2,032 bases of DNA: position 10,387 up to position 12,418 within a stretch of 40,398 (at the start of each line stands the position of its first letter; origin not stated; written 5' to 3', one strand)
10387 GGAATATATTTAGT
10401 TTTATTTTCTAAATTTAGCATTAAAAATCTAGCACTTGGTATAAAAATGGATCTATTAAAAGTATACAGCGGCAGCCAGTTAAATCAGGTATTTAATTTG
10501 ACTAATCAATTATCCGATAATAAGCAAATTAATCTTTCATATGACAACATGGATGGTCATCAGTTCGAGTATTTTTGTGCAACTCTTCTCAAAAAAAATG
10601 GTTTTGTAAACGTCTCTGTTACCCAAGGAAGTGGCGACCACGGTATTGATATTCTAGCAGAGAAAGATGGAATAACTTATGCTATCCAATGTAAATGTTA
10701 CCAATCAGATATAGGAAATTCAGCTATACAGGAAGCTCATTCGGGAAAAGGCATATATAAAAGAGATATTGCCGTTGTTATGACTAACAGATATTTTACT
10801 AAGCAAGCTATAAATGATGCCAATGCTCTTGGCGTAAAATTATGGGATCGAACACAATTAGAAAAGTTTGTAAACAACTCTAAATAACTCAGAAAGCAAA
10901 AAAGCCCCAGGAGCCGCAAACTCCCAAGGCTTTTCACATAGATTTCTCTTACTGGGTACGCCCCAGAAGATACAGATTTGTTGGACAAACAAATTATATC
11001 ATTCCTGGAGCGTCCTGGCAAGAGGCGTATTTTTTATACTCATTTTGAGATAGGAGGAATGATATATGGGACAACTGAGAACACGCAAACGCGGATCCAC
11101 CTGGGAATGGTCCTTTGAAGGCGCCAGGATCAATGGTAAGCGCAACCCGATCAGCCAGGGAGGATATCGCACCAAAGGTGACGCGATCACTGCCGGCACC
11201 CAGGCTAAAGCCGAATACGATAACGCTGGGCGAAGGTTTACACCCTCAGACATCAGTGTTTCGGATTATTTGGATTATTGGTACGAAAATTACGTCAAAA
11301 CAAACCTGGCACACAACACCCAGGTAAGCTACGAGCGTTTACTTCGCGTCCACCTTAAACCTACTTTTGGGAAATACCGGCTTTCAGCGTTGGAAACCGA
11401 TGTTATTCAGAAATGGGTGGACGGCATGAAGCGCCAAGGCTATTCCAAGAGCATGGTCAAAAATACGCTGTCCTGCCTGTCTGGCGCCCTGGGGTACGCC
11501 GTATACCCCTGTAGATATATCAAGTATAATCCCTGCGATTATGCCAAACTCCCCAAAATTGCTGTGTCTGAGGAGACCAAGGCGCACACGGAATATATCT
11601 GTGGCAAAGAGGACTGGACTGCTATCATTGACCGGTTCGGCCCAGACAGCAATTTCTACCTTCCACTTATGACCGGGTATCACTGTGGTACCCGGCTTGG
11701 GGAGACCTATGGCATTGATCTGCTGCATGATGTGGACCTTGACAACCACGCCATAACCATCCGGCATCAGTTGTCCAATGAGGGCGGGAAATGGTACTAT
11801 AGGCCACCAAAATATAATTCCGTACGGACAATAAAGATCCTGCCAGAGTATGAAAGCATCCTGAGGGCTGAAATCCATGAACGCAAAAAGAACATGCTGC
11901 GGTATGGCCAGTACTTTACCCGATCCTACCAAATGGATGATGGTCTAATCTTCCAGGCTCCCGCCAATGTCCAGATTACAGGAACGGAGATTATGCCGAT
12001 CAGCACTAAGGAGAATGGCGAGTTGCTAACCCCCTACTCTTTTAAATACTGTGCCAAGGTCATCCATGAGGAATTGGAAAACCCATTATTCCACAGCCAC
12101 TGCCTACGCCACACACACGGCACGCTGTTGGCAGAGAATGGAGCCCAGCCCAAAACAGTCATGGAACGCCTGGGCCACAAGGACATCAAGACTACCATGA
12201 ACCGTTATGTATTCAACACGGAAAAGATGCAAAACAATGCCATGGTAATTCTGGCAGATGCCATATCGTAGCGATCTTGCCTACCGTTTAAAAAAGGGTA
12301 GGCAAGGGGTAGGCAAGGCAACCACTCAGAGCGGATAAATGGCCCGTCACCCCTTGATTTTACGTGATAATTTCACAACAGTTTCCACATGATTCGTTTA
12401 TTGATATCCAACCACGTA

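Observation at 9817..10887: AT-rich moron between ImmA and integrase: degenerate FtsK-like domain fused to an Mrr-type PD-(D/E)xK nuclease (candidate single-gene defence/exclusion system)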

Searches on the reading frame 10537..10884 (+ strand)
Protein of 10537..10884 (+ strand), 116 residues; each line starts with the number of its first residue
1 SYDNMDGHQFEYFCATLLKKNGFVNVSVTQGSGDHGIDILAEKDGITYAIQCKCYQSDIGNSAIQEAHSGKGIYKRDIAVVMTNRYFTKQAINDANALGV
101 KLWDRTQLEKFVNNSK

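Call 77: search_solved_structures(query=window:10537-10884:+, max_evalue=1, show_alignments=4)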
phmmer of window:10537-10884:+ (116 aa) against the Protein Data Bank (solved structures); distinct sequences matched with E-value up to 1: 2.
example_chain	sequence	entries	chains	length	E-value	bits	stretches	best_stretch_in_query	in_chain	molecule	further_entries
1y88_A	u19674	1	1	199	0.00015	25.2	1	12-104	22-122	Hypothetical protein AF1548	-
4xqk_A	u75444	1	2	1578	0.018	18.4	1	33-102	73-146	LlaBIII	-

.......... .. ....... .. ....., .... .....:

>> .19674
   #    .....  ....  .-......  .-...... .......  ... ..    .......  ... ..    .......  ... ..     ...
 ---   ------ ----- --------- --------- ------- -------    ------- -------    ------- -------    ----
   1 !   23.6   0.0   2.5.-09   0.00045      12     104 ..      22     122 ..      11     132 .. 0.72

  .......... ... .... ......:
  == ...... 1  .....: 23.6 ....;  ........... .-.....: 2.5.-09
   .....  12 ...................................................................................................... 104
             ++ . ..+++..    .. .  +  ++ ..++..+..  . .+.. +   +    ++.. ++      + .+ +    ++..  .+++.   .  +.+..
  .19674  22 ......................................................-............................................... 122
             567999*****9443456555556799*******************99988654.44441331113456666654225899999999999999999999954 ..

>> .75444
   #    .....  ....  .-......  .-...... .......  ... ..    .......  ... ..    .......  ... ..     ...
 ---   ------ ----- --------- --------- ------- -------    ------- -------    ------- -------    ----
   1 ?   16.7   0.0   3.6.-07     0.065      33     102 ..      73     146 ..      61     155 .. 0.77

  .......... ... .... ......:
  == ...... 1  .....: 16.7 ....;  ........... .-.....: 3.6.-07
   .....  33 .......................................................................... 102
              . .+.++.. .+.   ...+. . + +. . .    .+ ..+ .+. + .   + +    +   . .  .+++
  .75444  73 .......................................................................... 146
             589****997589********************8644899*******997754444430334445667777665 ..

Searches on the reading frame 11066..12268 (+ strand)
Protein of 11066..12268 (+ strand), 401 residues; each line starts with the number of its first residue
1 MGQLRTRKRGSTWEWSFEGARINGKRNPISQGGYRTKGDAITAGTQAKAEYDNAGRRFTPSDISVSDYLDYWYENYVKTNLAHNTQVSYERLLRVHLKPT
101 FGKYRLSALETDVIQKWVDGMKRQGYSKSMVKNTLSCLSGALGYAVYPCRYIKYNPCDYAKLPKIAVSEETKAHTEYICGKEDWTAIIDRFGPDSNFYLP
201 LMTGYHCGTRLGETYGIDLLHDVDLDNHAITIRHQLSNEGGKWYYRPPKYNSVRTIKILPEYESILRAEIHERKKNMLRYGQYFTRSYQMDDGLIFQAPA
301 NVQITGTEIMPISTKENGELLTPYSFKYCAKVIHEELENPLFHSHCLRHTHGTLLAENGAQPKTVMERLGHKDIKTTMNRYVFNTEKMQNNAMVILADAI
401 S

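Call 3: search_protein_families(library=pfam, proteins=[window:11066-12268:+], max_evalue=1)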
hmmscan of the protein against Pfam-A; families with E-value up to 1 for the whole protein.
window:11066-12268:+ (401 aa): 5 families
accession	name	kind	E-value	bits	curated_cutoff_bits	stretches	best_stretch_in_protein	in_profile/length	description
PF00589.27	Phage_integrase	-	8.9e-14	52.1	27.1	1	202-385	29-169/172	Phage integrase family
PF14659.12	Phage_int_SAM_3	-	1.2e-12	48.3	22.6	1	65-121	2-57/58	Phage integrase, N-terminal SAM-like domain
PF02899.23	Phage_int_SAM_1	-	0.00087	20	22.3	1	77-139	8-73/83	Phage integrase, N-terminal SAM-like domain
PF13102.12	Phage_int_SAM_5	-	0.044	14.6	22.3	1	65-156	2-92/98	Phage integrase SAM-like domain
PF14657.12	Arm-DNA-bind_4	-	0.097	12.7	22.3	1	21-53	12-44/47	Arm DNA-binding domain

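Call 64: find_related_loci(query=window:11066-12268:+, collection=viral_contigs, flank=4500)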
Query window:11066-12268:+ (401 aa) in viral_contigs; peptide patterns used: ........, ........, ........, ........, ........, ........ (x = any residue, [..] = any of these).
39 stretches matched a pattern; 39 encode a relative of the query (tblastn E <= 1e-3); 39 distinct loci.
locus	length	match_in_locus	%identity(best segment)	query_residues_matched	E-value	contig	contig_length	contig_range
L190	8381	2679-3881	89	1-401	0e+0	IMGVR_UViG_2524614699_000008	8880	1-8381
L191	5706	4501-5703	88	1-401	0e+0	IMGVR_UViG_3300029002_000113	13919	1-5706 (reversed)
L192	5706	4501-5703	88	1-401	0e+0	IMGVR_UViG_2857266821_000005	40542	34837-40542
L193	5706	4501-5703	88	1-401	0e+0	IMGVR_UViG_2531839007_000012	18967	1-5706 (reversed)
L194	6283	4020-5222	87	1-401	0e+0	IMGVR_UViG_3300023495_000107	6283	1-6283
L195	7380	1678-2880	87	1-401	0e+0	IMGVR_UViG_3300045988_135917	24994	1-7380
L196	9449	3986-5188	87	1-401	0e+0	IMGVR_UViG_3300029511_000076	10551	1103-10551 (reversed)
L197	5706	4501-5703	87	1-401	0e+0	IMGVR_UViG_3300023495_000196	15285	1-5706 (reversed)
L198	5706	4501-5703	87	1-401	0e+0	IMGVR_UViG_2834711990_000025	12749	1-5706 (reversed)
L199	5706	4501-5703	86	1-401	0e+0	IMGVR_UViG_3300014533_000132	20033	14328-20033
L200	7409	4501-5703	87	1-401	0e+0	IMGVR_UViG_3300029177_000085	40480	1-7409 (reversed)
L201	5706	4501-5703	87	1-401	0e+0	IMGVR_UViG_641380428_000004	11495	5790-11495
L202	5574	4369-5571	87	1-401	0e+0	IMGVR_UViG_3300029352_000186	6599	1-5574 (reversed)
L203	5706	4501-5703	86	1-401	0e+0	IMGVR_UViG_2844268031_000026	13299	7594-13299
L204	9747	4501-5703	85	1-401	0e+0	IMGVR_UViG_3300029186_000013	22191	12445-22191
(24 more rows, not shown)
